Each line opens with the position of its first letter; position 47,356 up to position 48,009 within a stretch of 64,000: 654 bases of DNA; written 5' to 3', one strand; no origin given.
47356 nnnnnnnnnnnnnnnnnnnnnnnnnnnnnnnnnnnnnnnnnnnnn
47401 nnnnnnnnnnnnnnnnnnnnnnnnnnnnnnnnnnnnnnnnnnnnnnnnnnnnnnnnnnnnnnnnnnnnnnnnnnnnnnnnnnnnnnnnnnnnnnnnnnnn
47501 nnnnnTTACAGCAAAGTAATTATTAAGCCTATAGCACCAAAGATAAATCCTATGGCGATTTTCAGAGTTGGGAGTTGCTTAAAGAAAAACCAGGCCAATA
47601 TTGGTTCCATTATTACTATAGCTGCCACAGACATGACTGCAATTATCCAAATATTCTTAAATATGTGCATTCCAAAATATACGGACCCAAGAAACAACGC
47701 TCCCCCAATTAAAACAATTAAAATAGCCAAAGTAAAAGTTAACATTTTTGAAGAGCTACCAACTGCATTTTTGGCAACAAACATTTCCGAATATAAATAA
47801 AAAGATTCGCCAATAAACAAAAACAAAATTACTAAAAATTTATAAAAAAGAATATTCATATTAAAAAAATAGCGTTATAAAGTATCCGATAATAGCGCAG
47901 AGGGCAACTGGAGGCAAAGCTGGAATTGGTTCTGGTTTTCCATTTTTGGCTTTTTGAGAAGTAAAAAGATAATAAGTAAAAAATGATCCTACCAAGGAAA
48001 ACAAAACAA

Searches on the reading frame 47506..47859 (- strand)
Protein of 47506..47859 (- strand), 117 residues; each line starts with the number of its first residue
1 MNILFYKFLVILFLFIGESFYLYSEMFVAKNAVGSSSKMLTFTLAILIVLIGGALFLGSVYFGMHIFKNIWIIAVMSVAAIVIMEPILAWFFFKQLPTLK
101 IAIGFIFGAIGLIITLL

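Call 3: search_protein_families(library=pfam, proteins=[window:47506-47859:-], max_evalue=1)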
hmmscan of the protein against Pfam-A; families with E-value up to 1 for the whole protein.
window:47506-47859:- (117 aa): 1 family
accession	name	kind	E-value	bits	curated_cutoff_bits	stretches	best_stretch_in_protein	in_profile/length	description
PF00487.30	FA_desaturase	-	0.77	9.9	29.7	1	5-81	99-174/253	Fatty acid desaturase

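Call 4: search_protein_families(library=ncbifam, proteins=[window:47506-47859:-], max_evalue=1)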
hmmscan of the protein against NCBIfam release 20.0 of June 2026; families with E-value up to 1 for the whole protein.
window:47506-47859:- (117 aa): 0 families

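Call 21: find_homologous_proteins(query=window:47506-47859:-)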
Query window:47506-47859:- (117 aa): 8 proteins with E <= 0.001 among 39 candidates.
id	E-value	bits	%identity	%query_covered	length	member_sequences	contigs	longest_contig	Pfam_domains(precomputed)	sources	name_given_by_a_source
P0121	3.4e-48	181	79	100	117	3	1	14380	-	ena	-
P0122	4.2e-46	174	100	79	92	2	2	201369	-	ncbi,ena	-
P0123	7.0e-45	170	79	93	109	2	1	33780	-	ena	-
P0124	8.4e-45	170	75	99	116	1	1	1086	-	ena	-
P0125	2.1e-42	162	79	94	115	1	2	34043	-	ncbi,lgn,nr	ncbi:MAG: hypothetical protein NTW11_00080 [Candidatus Staskawiczbacteria bacterium]|nr:hypothetical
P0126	2.3e-40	155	68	100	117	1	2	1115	-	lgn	-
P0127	6.7e-40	154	70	99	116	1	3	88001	-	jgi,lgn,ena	-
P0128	1.1e-27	115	56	99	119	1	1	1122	-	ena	-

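Call 47: search_protein_representatives(alignment_id=A2)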
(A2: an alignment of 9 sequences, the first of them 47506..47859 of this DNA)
Query: 9 sequences, 117 profile positions. Proteins with E-value up to 0.001 (for the whole library): 146; up to 1e-10: 108; up to 1e-30: 3. The best 146 are listed.
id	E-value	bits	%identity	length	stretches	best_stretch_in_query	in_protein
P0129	7.2e-38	145.9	-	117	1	3-117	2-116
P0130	1.0e-31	126.0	-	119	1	1-117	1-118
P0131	1.1e-31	126.0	-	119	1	1-117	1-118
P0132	4.9e-29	117.4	-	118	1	1-116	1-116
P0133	1.9e-26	109.0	-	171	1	4-116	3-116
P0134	1.4e-24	103.0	-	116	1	6-117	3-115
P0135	1.9e-24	102.6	-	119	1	1-117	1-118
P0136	2.0e-23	99.2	-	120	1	2-116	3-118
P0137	4.8e-22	94.8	-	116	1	4-116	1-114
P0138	5.1e-22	94.7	-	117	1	5-116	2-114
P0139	6.7e-22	94.3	-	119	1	5-117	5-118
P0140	9.4e-22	93.9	-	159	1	4-116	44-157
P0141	1.2e-21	93.5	-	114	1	7-116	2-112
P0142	1.4e-21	93.3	-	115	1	2-95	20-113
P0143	2.6e-21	92.4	-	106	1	13-117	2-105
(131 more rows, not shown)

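Call 49: predict_structure(alignment_id=A2)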
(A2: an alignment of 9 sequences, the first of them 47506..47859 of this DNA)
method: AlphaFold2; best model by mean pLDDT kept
length: 117 residues; sequences in the alignment: 9
mean_pLDDT: 82.8   pTM: 0.67
mean pLDDT of the five models: 82.8, 79.9, 78.5, 73.1, 62.2
residues with pLDDT >= 90: 7; 70-90: 103; 50-70: 7; < 50: 0
segments of 3 or more residues with pLDDT < 50: none
pLDDT, mean of each block of 10 residues (from residue 1): 84 89 82 72 90 87 80 83 86 79 83 78
secondary structure, 60 per line:
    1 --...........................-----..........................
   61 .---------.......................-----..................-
elements in order: H3-29 H35-61 H71-93 H99-116

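Call 51: search_protein_families(library=pfam, alignment_id=A3, max_evalue=0.01)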
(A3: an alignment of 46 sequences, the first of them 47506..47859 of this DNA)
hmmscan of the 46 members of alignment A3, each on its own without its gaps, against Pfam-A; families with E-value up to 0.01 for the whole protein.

A. member 1, window:47506-47859:- (117 aa): 0 families

B. families by the number of members that match (of 46 scanned): 1 family
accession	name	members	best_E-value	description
PF00892.27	EamA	3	0.0012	EamA-like transporter family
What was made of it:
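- On SMR / DMT small transporters (for the adjacent 4-TM protein): No Pfam hit for the window protein, and only 3 of 46 relatives give weak EamA hits, best E 0.0012 (call 51).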

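Call 52: fold_search(model_id=the predicted structure, library=pdb)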
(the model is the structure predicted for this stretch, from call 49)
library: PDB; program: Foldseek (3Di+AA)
matches with E <= 10: 71; with E <= 0.001: 0
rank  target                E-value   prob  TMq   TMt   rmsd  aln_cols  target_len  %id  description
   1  8uwu_MODEL_1_A        7.6e-01  0.87  0.52  0.54   5.1       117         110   21  EmrE structure in the proton-bound state (WT/L51I heterodimer) (released 2024-05-29)
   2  7mgx_A                7.6e-01  0.66  0.43  0.46   5.7       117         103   20  Structure of EmrE-D3 mutant in complex with monobody L10 and methyl viologen (released 2022-03-02)
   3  8uoz_MODEL_1_A        1.3e+00  0.75  0.52  0.55   5.4       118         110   23  EmrE structure in the TPP-bound state (WT/E14Q heterodimer) (released 2024-05-29)
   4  7zji_A                1.3e+00  0.21  0.29  0.08  11.2       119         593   17  Transient receptor potential cation channel subfamily V member 2,Enhanced green fluorescent protein (released 2023-01-18)
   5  5vbl_B                2.6e+00  0.14  0.33  0.14  12.9       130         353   12  Structure of apelin receptor in complex with agonist peptide (released 2017-05-31)
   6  6lpb_R                2.8e+00  0.09  0.23  0.11  12.8       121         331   12  Cryo-EM structure of the human PAC1 receptor coupled to an engineered heterotrimeric G protein (released 2020-03-11)
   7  6wk5_A                3.4e+00  0.60  0.56  0.61   3.8       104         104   13  Crystal structure of Gdx-Clo from Small Multidrug Resistance family of transporters (released 2020-10-28)
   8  6p6i_B                3.4e+00  0.15  0.37  0.12   8.1       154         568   12  Structure of YbtPQ importer (released 2020-03-04)
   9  8t06_A                3.6e+00  0.15  0.31  0.19   9.6       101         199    8  Structure of mouse Myomaker mutant-R107A bound to Fab18G7 (released 2023-09-27)
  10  8vxu_A                3.7e+00  0.54  0.56  0.62   4.2       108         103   16  Crystal structure of Gdx-Clo A60T from Small Multidrug Resistance family of transporters in complex with cetyltrimetyl (released 2024-05-08)
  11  4aps_A                3.9e+00  0.11  0.35  0.13   8.6       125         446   18  Crystal structure of a POT family peptide transporter in an inward open conformation. (released 2012-06-13)
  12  8vxu_B                4.3e+00  0.54  0.58  0.64   4.2       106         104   16  Crystal structure of Gdx-Clo A60T from Small Multidrug Resistance family of transporters in complex with cetyltrimetyl (released 2024-05-08)
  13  7zji_B                4.6e+00  0.09  0.29  0.08  11.3       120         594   17  Transient receptor potential cation channel subfamily V member 2,Enhanced green fluorescent protein (released 2023-01-18)
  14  1bg7                  4.8e+00  0.33  0.48  0.37  13.0       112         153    8  LOCALIZED UNFOLDING AT THE JUNCTION OF THREE FERRITIN SUBUNITS. A MECHANISM FOR IRON RELEASE? (released 1999-01-13)
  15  1sj7_B                4.8e+00  0.16  0.38  0.29   8.0       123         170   10  Crystal Structure of Talin Rod 482-655 (released 2004-08-24)
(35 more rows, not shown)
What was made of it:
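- On SMR / DMT small transporters (for the adjacent 4-TM protein): EmrE and Gdx are the best fold matches but E >= 0.76 (call 52)
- Tried and rejected: It looks SMR-like (calls 51, 52).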
